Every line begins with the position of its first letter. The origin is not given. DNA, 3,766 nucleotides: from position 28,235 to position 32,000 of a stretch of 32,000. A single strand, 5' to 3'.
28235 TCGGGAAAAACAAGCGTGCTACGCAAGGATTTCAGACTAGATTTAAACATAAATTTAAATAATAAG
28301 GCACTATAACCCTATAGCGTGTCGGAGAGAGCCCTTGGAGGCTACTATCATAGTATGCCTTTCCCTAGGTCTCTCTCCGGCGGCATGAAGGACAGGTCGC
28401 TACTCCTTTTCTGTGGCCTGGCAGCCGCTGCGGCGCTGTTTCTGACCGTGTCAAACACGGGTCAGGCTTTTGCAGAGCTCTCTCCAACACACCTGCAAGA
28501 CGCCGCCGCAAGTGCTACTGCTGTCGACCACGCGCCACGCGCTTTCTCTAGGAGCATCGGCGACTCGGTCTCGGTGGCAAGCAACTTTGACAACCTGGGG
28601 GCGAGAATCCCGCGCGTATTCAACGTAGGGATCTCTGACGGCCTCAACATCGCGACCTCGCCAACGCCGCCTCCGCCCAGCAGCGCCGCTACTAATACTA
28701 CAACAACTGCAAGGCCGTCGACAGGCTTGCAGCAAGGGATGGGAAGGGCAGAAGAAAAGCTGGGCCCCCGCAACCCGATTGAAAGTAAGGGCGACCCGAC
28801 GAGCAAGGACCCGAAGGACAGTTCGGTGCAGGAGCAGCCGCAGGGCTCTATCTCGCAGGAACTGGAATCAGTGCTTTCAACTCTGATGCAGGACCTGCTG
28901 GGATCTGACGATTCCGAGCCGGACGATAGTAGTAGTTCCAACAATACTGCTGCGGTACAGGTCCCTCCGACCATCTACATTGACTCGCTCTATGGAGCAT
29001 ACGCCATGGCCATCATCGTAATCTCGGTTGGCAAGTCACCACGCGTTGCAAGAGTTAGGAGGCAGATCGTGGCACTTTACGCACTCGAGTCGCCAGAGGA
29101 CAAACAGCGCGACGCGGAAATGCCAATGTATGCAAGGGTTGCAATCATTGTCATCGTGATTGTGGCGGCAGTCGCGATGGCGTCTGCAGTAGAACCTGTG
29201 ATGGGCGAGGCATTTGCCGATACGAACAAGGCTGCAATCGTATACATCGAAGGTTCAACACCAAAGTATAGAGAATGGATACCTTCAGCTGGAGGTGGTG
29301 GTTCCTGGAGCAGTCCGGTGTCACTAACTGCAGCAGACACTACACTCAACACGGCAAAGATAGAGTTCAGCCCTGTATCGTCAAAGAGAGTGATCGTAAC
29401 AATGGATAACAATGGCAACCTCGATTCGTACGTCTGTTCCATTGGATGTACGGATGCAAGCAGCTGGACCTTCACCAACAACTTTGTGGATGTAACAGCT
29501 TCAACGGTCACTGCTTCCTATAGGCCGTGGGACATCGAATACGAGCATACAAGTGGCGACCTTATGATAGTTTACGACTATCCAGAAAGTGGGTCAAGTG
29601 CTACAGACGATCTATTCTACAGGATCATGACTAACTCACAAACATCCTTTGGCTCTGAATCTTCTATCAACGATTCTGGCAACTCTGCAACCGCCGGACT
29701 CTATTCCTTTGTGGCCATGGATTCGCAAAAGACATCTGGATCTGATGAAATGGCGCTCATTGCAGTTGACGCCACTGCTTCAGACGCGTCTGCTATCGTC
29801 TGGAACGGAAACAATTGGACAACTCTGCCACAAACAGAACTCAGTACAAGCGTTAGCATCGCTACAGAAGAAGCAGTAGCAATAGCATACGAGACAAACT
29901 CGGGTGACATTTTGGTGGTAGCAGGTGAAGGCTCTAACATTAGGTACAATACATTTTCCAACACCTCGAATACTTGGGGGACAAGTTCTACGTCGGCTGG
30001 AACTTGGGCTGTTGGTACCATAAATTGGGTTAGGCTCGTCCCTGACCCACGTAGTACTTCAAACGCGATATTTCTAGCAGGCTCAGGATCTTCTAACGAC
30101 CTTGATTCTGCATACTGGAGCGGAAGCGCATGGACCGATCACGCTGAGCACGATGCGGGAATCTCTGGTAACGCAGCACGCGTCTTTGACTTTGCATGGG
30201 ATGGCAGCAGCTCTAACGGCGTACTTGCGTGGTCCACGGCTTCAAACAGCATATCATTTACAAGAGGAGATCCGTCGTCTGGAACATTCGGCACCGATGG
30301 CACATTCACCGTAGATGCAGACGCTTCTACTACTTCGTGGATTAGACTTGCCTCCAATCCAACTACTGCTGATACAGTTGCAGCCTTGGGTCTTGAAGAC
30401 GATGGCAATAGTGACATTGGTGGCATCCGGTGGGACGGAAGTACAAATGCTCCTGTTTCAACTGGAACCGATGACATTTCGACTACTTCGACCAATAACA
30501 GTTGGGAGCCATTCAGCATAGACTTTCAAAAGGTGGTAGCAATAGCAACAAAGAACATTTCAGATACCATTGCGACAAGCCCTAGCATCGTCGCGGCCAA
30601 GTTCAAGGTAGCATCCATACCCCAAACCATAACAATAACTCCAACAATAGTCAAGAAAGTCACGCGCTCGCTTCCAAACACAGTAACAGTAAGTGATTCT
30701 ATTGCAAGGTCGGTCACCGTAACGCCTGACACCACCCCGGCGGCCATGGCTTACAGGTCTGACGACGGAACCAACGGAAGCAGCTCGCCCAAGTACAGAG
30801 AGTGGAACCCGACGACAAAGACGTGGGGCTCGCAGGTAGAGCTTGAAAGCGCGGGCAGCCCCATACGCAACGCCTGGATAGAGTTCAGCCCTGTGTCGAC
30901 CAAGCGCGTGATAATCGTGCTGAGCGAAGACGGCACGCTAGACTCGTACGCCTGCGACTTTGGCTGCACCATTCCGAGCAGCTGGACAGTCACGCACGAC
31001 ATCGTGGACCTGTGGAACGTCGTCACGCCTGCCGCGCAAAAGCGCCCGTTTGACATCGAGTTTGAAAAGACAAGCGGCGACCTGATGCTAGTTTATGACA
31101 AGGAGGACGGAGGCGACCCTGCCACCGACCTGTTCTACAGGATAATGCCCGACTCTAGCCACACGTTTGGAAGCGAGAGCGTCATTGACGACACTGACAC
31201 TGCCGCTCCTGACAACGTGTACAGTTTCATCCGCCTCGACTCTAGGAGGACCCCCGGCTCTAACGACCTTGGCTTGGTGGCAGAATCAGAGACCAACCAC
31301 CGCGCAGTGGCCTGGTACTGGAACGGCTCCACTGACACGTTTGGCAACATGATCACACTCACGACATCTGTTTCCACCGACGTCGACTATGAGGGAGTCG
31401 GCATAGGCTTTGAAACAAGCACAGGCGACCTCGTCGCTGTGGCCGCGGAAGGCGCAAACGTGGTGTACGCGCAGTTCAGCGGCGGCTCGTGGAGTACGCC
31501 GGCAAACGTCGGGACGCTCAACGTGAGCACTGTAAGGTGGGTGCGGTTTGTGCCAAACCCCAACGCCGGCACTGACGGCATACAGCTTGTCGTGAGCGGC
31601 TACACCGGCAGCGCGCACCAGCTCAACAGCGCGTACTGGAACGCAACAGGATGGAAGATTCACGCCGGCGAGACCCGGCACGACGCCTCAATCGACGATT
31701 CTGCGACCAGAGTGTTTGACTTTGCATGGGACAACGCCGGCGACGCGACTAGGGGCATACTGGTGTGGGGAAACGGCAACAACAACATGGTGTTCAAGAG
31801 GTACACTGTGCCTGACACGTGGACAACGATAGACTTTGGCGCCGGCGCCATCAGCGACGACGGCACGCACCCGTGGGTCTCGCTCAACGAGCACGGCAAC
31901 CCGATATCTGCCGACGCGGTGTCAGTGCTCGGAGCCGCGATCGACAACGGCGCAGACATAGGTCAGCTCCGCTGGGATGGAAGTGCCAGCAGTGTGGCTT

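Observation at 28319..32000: Large ORF missing from the supplied ORF track, with two signal-peptide-like segments in one frame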

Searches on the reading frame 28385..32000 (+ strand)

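Call 6: search_protein_families(library=pfam, proteins=[window:28385-32000:+], max_evalue=0.1)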
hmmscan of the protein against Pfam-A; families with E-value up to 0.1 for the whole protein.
window:28385-32000:+ (1205 aa): 0 families

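Call 7: search_protein_families(library=ncbifam, proteins=[window:28385-32000:+], max_evalue=0.1)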
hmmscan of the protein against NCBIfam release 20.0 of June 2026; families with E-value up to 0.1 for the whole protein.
window:28385-32000:+ (1205 aa): 0 families

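Call 12: find_homologous_proteins(query=window:28385-32000:+, max_evalue=0.001)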
Query window:28385-32000:+ (1205 aa): 6 proteins with E <= 0.001 among 8000 candidates.
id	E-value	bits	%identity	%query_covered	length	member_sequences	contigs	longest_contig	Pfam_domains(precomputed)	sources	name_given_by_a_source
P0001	2.5e-233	796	57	60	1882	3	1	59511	-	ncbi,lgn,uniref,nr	ncbi:hypothetical protein [Nitrososphaera sp.]|uniref:hypothetical protein n=1 Tax=Nitrososphaera sp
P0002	1.9e-228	779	65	48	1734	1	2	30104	-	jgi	-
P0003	5.6e-138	480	42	46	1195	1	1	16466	-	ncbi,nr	ncbi:MAG: hypothetical protein MN733_14860, partial [Nitrososphaera sp.]|nr:hypothetical protein [Ni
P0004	5.2e-51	192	56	16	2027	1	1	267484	-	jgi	jgi:hypothetical protein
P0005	4.3e-39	152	46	17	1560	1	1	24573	-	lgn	-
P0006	1.0e-33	135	28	33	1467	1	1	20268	PF00041.28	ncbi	-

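Call 16: find_encoding_contigs(protein=P0002, flank=6000, max_places=3)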
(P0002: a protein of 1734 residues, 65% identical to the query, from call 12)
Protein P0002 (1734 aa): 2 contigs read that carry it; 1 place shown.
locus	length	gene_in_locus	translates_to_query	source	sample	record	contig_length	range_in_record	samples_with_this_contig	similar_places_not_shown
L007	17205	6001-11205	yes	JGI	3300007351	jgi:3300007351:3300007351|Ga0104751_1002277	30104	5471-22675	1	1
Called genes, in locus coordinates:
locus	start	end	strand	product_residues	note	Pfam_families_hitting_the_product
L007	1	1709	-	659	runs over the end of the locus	PF00270:DEAD (faint), PF04851:ResIII, PF17757:UvrB_inter, PF27431:UvrB_3rd, PF00271:Helicase_C, PF12344:UvrB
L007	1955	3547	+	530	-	PF13522:GATase_6, PF13537:GATase_7, PF00733:Asn_synthase, PF24167:DUF7411 (faint), PF00733:Asn_synthase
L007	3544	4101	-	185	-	PF01022:HTH_5, PF12802:MarR_2 (weak), PF12840:HTH_20, PF13412:HTH_24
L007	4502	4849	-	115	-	PF01050:MannoseP_isomer, PF07883:Cupin_2 (weak)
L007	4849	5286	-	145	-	-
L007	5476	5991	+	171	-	-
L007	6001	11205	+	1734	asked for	-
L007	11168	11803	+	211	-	-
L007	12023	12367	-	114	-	PF01385:OrfB_IS605, PF07282:Cas12f1-like_TNB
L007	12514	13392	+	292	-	PF01012:ETF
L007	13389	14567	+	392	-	PF01012:ETF, PF00766:ETF_alpha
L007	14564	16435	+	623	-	PF01266:DAO (weak), PF01494:FAD_binding_3 (faint), PF07992:Pyr_redox_2 (weak)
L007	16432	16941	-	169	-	PF00255:GSHPx (weak), PF00578:AhpC-TSA, PF08534:Redoxin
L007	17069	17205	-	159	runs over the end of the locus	PF01047:MarR, PF12802:MarR_2, PF13412:HTH_24 (faint)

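Call 17: find_encoding_contigs(protein=P0003, flank=6000, max_places=3)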
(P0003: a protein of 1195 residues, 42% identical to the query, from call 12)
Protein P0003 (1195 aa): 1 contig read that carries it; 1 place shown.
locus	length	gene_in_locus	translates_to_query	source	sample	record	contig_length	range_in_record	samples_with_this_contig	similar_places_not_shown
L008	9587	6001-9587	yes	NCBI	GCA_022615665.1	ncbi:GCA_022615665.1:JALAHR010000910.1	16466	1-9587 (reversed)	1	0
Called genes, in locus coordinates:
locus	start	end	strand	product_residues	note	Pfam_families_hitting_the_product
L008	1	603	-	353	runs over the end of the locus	PF13091:PLDc_2 (faint)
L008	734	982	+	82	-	PF14026:SCO4226-like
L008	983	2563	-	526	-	-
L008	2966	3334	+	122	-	PF01741:MscL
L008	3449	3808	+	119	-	-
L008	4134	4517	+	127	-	-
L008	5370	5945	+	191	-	PF23140:Gp80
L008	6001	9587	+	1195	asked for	?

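Call 24: find_encoding_contigs(protein=P0004, flank=8000, max_places=3)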
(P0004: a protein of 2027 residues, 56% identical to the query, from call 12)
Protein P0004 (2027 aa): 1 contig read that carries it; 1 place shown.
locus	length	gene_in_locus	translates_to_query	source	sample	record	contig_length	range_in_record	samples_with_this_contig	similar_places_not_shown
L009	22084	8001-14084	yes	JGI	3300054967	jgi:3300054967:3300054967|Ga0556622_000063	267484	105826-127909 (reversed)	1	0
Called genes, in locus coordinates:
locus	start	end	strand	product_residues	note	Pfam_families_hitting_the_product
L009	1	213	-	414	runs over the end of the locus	-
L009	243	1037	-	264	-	PF02830:V4R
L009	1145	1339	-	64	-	-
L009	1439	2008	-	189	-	-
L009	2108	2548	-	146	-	-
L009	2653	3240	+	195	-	PF23140:Gp80 (weak)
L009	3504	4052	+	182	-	-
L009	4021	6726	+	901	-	PF00801:PKD (weak), PF18911:PKD_4 (weak), PF22352:K319L-like_PKD, PF00353:HemolysinCabind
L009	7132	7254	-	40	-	-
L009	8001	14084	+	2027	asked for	-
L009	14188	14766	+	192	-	-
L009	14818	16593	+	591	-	PF00512:HisKA, PF02518:HATPase_c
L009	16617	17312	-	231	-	PF00072:Response_reg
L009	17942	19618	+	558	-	PF02511:Thy1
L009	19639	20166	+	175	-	-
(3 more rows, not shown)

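Call 26: find_encoding_contigs(protein=P0001, flank=8000, max_places=3)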
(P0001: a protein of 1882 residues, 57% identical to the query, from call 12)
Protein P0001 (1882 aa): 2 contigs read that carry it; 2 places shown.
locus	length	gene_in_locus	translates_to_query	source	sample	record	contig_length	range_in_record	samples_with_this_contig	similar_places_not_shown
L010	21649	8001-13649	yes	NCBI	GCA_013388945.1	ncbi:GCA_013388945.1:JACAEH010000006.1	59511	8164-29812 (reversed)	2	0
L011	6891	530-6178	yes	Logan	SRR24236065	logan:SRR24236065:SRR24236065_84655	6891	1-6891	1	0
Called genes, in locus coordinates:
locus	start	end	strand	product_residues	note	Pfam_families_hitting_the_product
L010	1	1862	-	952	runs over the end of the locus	PF00005:ABC_tran (faint), PF02463:SMC_N (faint), PF03193:RsgA_GTPase (faint), PF13191:AAA_16 (faint), PF13304:AAA_21 (faint), PF13401:AAA_22 (faint), PF17760:UvrA_inter, PF17755:UvrA_DNA-bind, +5 more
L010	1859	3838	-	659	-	PF00270:DEAD (faint), PF04851:ResIII, PF17757:UvrB_inter, PF27431:UvrB_3rd, PF00271:Helicase_C, PF12344:UvrB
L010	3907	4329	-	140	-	-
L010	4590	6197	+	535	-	PF13522:GATase_6, PF13537:GATase_7, PF00733:Asn_synthase, PF24167:DUF7411 (faint), PF00733:Asn_synthase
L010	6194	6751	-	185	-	PF01022:HTH_5, PF12802:MarR_2, PF12840:HTH_20, PF13412:HTH_24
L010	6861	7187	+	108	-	-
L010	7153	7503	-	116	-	PF01050:MannoseP_isomer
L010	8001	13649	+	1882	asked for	-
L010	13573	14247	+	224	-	-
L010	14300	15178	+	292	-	PF01012:ETF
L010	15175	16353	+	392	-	PF01012:ETF, PF00766:ETF_alpha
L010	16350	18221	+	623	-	PF01266:DAO, PF01494:FAD_binding_3 (faint), PF07992:Pyr_redox_2 (weak)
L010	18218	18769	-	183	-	PF08534:Redoxin, PF00578:AhpC-TSA, PF00255:GSHPx, PF13905:Thioredoxin_8 (weak)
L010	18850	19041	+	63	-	-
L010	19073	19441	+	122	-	-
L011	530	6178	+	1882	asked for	-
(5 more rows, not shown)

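Call 27: find_encoding_contigs(protein=P0005, flank=8000, max_places=3)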
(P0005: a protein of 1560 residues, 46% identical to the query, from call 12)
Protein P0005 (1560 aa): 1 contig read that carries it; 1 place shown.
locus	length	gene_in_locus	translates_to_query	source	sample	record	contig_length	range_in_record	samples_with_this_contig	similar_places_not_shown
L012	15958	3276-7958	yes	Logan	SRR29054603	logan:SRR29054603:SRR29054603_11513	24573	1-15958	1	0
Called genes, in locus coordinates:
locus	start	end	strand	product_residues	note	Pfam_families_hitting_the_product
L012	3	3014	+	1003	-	?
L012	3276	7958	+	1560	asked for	-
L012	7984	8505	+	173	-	-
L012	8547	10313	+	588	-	PF02743:dCache_1, PF22309:HK-GC-Chemotax_sensor (faint), PF00512:HisKA, PF02518:HATPase_c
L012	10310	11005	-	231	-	PF00072:Response_reg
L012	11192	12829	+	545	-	PF02511:Thy1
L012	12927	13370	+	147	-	-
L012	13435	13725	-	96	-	-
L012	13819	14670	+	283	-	PF18822:CdvA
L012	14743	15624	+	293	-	PF01613:Flavin_Reduct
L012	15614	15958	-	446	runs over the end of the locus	PF00202:Aminotran_3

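Call 36: search_protein_families(library=pfam, proteins=[P0004], max_evalue=0.1)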
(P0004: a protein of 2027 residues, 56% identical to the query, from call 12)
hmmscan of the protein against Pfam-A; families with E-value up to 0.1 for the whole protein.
P0004 (2027 aa): 0 families

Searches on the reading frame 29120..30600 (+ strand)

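Call 7: search_protein_families(library=ncbifam, proteins=[window:29120-30600:+], max_evalue=0.1)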
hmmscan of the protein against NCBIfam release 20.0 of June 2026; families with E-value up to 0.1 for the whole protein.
window:29120-30600:+ (493 aa): 0 families

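Call 51: predict_structure(alignment_id=A3)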
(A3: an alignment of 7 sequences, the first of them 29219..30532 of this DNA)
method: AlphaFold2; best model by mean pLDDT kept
length: 438 residues; sequences in the alignment: 7
mean_pLDDT: 78.0   pTM: 0.86
mean pLDDT of the five models: 78.0, 76.3, 75.4, 73.1, 71.0
residues with pLDDT >= 90: 88; 70-90: 220; 50-70: 118; < 50: 12
segments of 3 or more residues with pLDDT < 50: 94-97, 366-369
pLDDT, mean of each block of 10 residues (from residue 1): 76 89 70 91 89 91 89 91 92 58 89 92 57 90 91 63 87 82 81 79 70 74 90 86 86 71 78 86 88 85 86 62 79 78 75 71 53 76 64 56 67 63 65 81
secondary structure, 60 per line:
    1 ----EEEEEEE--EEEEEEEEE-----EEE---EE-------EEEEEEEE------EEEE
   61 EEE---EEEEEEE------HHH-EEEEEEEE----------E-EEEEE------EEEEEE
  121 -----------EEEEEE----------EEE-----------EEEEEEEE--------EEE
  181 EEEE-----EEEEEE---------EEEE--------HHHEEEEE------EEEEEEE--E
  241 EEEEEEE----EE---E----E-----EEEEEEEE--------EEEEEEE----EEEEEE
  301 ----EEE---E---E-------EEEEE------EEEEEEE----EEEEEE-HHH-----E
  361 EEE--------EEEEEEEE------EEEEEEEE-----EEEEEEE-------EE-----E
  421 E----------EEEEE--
elements in order: E5-11 E14-22 E28-30 E43-50 E57-63 E67-73 E84-91 E104-108 E115-120 E132-137 E148-150 E162-169 E178-184 E190-195 E205-208 E220-224 E231-237 E240-247 E268-275 E284-290 E295-300 E305-307 E323-327 E334-340 E345-350 E360-363 E372-379 E386-393 E399-405 E432-436

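Call 53: fold_search(model_id=the predicted structure, library=pdb)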
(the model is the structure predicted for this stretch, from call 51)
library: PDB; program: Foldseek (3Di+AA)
matches with E <= 10: 1420; with E <= 0.001: 748
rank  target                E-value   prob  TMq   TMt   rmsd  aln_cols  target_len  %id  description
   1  5c9l                  1.7e-09  1.00  0.55  0.66   5.2       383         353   11  Crystal structure of native PLL lectin from Photorhabdus luminescens at 1.65 A resolution (released 2016-10-19)
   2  8q81                  3.4e-09  1.00  0.54  0.67   5.6       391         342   11  Photorhabdus laumondii lectin PLL3 in complex with alpha-methyl-fucoside (released 2025-03-05)
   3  6fhx_A                5.2e-09  1.00  0.54  0.66   5.8       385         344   11  Photorhabdus asymbiotica lectin (PHL) in complex with synthetic C-fucoside (released 2019-01-30)
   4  8q82_A                5.8e-09  1.00  0.51  0.64   6.3       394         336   11  Photorhabdus laumondii lectin PLL4 in complex with alpha-methyl-fucoside (released 2025-03-05)
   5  4agt_A                6.1e-09  1.00  0.40  0.51   8.1       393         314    8  Crystal Structure of Fucose binding lectin from Aspergillus Fumigatus (AFL) in complex with Fuc1-6GlcNAc. (released 2013-02-13)
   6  4yz5_B                6.4e-09  1.00  0.38  0.28  16.6       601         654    9  Crystal Structure of Streptococcus pneumoniae NanC, in complex with 3-Sialyllactose (released 2015-09-23)
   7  2vw0                  7.9e-09  1.00  0.37  0.27  18.0       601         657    8  Crystal structure of the NanB sialidase from Streptococcus pneumoniae (released 2008-06-24)
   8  6z6c_BBB              8.3e-09  1.00  0.40  0.51   8.3       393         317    9  Crystal structurel of FleA lectin in complex with a monovalent inhibitor (released 2021-04-07)
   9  6rgr                  9.2e-09  1.00  0.54  0.67   5.7       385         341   11  Photorhabdus asymbiotica lectin PHL in complex with L-rhamnose (released 2020-07-01)
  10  4yz1_B                1.0e-08  1.00  0.39  0.28  16.7       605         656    8  Crystal Structure of Streptococcus pneumoniae NanC, apo structure. (released 2015-09-23)
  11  4xyx                  1.1e-08  1.00  0.39  0.28  17.7       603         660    7  NanB plus Optactamide (released 2016-02-10)
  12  2vw1                  1.3e-08  1.00  0.39  0.28  18.3       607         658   10  Crystal structure of the NanB sialidase from Streptococcus pneumoniae (released 2008-06-24)
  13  6rgg_B                1.3e-08  1.00  0.55  0.68   5.1       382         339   11  Photorhabdus laumondii lectin PLL2 in complex with O-methylated PGL-1-derived disaccharide (released 2020-07-01)
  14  4agi_A                1.3e-08  1.00  0.42  0.54   7.8       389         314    9  Crystal Structure of Fucose binding lectin from Aspergillus Fumigatus (AFL) in complex with seleno fucoside. (released 2013-02-06)
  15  4yz3_A                1.3e-08  1.00  0.39  0.28  16.5       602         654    9  Crystal Structure of Streptococcus pneumoniae NanC, in complex with Oseltamivir. (released 2016-04-20)
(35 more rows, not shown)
